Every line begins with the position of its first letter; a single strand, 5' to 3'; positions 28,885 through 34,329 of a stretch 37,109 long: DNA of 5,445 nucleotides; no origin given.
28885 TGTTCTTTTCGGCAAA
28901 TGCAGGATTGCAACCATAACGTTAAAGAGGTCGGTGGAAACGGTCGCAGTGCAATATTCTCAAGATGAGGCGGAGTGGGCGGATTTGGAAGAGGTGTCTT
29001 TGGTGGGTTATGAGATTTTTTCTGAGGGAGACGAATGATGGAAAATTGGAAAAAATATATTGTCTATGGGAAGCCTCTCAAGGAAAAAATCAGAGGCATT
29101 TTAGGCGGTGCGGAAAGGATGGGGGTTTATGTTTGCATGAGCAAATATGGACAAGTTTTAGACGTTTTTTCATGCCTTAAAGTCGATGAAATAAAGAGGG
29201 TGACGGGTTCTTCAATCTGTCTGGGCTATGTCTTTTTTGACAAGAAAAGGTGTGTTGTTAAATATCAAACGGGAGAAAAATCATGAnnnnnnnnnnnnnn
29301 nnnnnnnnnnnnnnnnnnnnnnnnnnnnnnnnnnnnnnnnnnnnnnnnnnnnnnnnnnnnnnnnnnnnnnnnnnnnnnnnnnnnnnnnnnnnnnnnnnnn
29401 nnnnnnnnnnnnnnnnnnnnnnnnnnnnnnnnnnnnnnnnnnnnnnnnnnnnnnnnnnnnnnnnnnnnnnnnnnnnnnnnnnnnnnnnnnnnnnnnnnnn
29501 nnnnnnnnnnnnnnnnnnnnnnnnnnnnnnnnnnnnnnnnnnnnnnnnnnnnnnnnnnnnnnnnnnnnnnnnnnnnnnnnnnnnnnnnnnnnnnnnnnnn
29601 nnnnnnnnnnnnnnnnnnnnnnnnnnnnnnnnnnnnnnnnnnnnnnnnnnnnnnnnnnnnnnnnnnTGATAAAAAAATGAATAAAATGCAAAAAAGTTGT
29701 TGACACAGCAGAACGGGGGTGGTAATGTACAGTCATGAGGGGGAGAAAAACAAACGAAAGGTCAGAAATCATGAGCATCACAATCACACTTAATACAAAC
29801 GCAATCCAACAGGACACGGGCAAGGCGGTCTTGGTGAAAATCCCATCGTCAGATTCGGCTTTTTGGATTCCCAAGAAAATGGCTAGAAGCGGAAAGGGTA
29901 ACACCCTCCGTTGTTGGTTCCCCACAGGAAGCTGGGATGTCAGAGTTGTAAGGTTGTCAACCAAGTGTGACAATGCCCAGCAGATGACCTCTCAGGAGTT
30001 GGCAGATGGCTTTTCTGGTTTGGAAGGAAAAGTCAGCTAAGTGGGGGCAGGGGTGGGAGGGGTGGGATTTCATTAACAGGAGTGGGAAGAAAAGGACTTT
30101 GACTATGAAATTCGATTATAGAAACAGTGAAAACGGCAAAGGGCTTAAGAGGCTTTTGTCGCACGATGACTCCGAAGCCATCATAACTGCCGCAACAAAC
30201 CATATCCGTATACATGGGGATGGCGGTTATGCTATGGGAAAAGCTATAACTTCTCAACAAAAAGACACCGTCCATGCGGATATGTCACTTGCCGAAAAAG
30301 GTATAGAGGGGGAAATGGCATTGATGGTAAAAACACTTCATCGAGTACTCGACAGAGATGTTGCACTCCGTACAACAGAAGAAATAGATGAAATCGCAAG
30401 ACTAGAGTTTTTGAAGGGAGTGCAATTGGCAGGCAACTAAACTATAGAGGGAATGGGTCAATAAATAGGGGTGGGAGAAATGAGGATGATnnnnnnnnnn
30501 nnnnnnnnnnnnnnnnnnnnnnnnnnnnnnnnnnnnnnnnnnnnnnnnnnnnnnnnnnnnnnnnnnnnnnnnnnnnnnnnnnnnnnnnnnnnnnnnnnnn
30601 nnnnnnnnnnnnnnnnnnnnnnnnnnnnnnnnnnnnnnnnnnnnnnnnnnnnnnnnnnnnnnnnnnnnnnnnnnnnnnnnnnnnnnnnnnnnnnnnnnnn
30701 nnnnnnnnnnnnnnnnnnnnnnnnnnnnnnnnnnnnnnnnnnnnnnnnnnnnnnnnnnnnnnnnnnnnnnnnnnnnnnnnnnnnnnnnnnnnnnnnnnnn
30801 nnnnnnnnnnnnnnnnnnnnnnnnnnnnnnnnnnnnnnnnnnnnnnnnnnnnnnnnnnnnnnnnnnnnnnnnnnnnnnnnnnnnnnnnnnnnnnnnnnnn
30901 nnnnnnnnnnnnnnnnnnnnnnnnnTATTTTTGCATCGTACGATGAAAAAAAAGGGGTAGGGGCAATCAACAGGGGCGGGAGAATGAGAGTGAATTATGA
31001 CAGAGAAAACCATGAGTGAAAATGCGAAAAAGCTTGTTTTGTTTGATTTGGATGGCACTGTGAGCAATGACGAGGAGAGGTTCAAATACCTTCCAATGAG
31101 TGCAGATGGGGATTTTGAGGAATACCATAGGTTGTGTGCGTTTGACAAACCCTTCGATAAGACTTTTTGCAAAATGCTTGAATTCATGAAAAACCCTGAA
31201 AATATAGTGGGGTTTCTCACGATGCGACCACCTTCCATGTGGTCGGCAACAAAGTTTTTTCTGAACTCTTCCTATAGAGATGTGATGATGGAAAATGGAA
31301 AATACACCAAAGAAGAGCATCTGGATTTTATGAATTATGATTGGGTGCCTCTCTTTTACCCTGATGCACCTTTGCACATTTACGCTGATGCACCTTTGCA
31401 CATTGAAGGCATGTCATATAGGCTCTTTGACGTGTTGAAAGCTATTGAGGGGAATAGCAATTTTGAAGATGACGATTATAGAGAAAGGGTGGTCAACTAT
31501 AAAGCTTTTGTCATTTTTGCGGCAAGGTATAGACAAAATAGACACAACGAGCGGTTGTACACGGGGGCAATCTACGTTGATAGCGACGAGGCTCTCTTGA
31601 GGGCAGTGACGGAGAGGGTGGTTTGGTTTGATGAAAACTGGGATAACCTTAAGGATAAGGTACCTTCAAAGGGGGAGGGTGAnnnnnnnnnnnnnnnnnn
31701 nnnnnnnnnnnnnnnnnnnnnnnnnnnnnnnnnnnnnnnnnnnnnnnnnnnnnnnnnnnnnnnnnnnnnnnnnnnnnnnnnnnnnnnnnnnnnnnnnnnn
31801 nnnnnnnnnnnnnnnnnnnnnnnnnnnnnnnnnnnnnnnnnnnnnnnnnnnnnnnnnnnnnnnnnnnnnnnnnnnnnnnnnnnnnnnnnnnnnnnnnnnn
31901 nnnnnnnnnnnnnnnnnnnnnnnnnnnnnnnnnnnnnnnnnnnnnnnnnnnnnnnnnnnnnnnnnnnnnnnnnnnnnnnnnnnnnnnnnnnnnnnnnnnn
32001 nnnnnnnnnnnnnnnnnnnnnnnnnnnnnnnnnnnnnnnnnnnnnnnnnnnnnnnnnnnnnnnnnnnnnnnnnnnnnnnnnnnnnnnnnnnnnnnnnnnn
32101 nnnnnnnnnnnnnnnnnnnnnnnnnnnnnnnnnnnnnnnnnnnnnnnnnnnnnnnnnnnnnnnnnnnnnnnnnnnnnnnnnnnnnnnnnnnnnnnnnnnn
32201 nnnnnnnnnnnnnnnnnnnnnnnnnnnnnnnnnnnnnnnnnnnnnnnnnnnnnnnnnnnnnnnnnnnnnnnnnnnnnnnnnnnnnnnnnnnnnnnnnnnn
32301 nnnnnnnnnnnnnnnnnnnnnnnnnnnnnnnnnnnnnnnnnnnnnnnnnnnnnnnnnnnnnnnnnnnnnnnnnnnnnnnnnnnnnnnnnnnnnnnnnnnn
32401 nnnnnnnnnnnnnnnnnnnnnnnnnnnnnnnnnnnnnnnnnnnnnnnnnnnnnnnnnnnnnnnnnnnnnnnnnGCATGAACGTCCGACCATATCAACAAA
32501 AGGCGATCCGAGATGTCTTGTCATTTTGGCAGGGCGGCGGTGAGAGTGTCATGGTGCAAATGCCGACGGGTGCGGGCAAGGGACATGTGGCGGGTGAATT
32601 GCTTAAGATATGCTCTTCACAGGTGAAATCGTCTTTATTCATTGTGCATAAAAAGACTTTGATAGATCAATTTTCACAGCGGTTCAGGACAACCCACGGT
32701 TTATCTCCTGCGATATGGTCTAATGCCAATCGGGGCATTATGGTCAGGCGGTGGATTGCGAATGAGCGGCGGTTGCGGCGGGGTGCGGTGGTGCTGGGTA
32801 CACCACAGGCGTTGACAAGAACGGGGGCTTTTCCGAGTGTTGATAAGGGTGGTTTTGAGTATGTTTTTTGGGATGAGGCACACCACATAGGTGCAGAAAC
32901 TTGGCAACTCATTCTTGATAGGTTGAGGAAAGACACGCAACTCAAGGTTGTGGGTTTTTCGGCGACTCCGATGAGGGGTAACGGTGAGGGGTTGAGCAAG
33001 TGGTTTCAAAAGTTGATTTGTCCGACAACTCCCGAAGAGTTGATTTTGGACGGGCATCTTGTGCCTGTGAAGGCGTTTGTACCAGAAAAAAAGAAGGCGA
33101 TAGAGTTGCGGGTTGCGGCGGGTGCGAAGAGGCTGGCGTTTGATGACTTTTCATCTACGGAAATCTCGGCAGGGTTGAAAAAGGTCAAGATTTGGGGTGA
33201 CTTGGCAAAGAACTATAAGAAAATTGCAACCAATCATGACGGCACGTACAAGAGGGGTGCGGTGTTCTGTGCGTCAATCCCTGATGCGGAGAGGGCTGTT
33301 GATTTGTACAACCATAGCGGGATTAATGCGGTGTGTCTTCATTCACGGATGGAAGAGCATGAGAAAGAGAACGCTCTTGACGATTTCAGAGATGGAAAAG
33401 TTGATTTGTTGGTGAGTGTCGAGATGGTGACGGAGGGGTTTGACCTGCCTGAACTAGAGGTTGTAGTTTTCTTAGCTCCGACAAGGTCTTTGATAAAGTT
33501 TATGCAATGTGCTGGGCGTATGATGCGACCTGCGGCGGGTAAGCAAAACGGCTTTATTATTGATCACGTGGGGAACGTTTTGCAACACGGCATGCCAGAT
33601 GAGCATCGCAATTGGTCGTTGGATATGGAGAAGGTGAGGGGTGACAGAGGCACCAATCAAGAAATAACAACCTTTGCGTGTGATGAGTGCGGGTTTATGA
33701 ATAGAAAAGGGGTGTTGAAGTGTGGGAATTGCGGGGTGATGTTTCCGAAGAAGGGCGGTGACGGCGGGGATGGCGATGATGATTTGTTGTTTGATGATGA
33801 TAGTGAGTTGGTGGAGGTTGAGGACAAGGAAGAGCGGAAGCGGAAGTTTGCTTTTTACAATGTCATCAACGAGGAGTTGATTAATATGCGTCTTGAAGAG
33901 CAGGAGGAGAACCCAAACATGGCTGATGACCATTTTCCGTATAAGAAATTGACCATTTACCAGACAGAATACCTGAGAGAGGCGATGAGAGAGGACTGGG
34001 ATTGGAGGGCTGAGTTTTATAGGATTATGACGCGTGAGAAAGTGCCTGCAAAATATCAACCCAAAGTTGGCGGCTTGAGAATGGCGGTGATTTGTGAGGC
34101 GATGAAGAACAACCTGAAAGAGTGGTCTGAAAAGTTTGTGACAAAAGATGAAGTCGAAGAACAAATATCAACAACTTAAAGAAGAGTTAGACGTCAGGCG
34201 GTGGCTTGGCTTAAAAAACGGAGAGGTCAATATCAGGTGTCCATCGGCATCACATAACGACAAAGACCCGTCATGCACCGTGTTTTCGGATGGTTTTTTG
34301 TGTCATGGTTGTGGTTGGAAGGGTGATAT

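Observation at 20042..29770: Six dispersed copies of a ~100-bp promoter-plus-leader cassette divide the early region into operons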

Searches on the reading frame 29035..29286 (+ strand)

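Call 17: search_protein_families(library=pfam, proteins=[window:29035-29286:+], max_evalue=0.01)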
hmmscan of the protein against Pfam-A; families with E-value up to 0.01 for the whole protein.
window:29035-29286:+ (83 aa): 1 family
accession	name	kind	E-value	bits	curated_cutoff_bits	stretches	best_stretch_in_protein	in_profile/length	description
PF22271.1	DUF6955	-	0.0064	17.1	27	1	10-55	15-60/91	Family of unknown function (DUF6955)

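Call 44: search_protein_families(library=phrogs, proteins=[window:29035-29286:+], max_evalue=0.01)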
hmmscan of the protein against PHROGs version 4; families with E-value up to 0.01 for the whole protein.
window:29035-29286:+ (83 aa): 0 families

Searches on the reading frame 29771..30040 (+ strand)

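Call 17: search_protein_families(library=pfam, proteins=[window:29771-30040:+], max_evalue=0.01)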
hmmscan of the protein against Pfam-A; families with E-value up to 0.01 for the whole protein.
window:29771-30040:+ (89 aa): 0 families

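Call 44: search_protein_families(library=phrogs, proteins=[window:29771-30040:+], max_evalue=0.01)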
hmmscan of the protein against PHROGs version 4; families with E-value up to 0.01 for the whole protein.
window:29771-30040:+ (89 aa): 1 family
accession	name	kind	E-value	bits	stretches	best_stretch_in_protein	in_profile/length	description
phrog_27058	-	unknown function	4.7e-05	24.9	1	4-81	4-88/123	-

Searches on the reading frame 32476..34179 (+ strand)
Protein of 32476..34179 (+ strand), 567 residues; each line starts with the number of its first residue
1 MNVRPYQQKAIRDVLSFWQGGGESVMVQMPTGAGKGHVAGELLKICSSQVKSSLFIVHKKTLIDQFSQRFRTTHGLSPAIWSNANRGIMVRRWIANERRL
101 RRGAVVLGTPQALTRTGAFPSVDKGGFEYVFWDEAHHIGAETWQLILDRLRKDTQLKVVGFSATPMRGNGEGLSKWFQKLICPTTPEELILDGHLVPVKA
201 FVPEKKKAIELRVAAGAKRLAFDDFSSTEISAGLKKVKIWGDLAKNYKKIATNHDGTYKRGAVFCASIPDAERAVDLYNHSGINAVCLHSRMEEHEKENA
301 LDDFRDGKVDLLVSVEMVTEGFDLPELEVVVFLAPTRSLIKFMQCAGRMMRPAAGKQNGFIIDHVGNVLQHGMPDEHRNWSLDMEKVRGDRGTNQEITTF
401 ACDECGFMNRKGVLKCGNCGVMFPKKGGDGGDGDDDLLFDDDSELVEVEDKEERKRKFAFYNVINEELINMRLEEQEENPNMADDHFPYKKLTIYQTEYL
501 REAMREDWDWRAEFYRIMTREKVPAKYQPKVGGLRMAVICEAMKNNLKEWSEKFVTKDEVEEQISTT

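Call 11: search_protein_families(library=pfam, proteins=[window:32476-34179:+], max_evalue=0.01)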
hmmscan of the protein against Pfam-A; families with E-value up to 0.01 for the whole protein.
window:32476-34179:+ (567 aa): 5 families
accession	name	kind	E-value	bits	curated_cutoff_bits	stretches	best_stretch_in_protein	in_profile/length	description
PF04851.21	ResIII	-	2.5e-24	86.5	22.5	1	1-166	2-163/164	Type III restriction enzyme, res subunit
PF00271.37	Helicase_C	-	2.6e-17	63.5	23.5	1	258-351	15-108/110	Helicase conserved C-terminal domain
PF00270.35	DEAD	-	4.9e-13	49.6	26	1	4-166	1-161/167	DEAD/DEAH box helicase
PF13248.11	Zn_ribbon_3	-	0.0031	17.4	27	1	399-421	2-24/26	zinc-ribbon domain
PF13307.12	Helicase_C_2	-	0.0052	17.3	25.3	0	261-326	12-82/170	Helicase C-terminal domain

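Call 34: find_homologous_proteins(query=window:32476-34179:+, max_evalue=1e-10)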
Query window:32476-34179:+ (567 aa): 451 proteins with E <= 1e-10 among 8000 candidates; the best 120 are listed.
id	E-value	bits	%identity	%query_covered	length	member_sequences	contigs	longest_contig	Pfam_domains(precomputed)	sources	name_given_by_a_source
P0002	0.0e+0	1323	100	100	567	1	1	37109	PF00270.36,PF00271.38,PF04851.22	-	-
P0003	1.4e-54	204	30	81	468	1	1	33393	PF00270.36,PF18766.8,PF00271.38,PF04851.22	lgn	-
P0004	6.4e-53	198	32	74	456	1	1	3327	PF00270.36,PF00271.38,PF04851.22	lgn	-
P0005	4.4e-52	195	30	75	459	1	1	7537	PF00270.36,PF13604.13,PF00271.38,PF04851.22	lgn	-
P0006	4.5e-51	192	31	75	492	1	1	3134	PF00270.36,PF18766.8,PF00271.38,PF04851.22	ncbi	-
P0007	2.5e-50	190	31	83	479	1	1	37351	PF00270.36,PF00271.38,PF04851.22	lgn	-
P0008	3.5e-50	189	30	75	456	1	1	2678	PF00270.36,PF00271.38,PF04851.22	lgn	-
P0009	8.8e-50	188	29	74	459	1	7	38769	PF00270.36,PF18766.8,PF00271.38,PF04851.22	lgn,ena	-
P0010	1.3e-49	187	30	81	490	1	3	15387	PF00270.36,PF18766.8,PF00271.38,PF04851.22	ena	-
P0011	1.5e-48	184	29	75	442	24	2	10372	PF18766.8,PF00271.38,PF04851.22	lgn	-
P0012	2.9e-48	183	30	75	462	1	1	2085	PF00270.36,PF18766.8,PF00271.38,PF04851.22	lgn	-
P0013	2.9e-48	183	29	75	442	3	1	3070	PF18766.8,PF00271.38,PF04851.22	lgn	-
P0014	9.0e-48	181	33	74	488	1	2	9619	PF00270.36,PF18766.8,PF00271.38,PF09848.16,PF04851.22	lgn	-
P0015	1.2e-47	181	30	75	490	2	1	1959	PF00271.38,PF04851.22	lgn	-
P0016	5.7e-47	179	29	80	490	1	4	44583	PF18766.8,PF00271.38,PF04851.22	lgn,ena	-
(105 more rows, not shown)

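Call 35: find_encoding_contigs(protein=P0007, flank=10000, max_places=2)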
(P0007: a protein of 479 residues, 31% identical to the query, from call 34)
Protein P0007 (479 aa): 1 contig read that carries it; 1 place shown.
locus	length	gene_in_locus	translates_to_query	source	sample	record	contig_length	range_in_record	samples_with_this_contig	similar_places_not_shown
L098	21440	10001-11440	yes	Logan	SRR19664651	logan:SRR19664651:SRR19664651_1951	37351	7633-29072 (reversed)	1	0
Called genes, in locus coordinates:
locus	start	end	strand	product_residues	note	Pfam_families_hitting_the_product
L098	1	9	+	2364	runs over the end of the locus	PF18834:LPD22, PF18760:ART-PolyVal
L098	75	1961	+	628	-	-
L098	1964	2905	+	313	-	PF00657:Lipase_GDSL (faint), PF13472:Lipase_GDSL_2 (faint)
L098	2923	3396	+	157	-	-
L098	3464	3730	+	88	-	-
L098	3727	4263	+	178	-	-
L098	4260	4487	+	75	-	-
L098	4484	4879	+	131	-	-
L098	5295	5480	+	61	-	-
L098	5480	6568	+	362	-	PF13356:Arm-DNA-bind_3, PF22022:Phage_int_M (weak), PF00589:Phage_integrase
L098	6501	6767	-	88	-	-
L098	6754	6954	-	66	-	PF12728:HTH_17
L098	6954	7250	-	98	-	-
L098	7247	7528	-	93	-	-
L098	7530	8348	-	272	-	PF03837:RecT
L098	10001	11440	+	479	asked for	PF00270:DEAD, PF04851:ResIII, PF00271:Helicase_C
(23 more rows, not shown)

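Call 36: find_encoding_contigs(protein=P0003, flank=10000, max_places=2)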
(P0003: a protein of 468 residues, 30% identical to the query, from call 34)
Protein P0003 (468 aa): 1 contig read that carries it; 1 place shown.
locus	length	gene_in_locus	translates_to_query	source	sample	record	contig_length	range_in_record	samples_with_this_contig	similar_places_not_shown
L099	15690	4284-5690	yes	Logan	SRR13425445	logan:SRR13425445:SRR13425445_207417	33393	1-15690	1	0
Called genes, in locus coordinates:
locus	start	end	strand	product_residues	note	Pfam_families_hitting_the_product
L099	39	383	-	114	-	-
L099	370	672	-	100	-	-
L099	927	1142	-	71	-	-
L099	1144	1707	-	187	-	PF05708:Peptidase_C92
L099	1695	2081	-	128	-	-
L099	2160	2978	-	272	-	PF03837:RecT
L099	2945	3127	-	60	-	-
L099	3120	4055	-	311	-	PF09588:YqaJ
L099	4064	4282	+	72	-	PF13560:HTH_31 (weak), PF12844:HTH_19, PF01381:HTH_3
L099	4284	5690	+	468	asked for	PF00270:DEAD (weak), PF04851:ResIII, PF18766:SWI2_SNF2 (weak), PF00271:Helicase_C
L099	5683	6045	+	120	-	PF08774:VRR_NUC (weak)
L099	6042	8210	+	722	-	PF05272:VapE-like_dom, PF19263:DUF5906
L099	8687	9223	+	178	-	PF03592:Terminase_2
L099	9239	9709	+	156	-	PF05551:zf-His_Me_endon (faint), PF13392:HNH_3 (weak)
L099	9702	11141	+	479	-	-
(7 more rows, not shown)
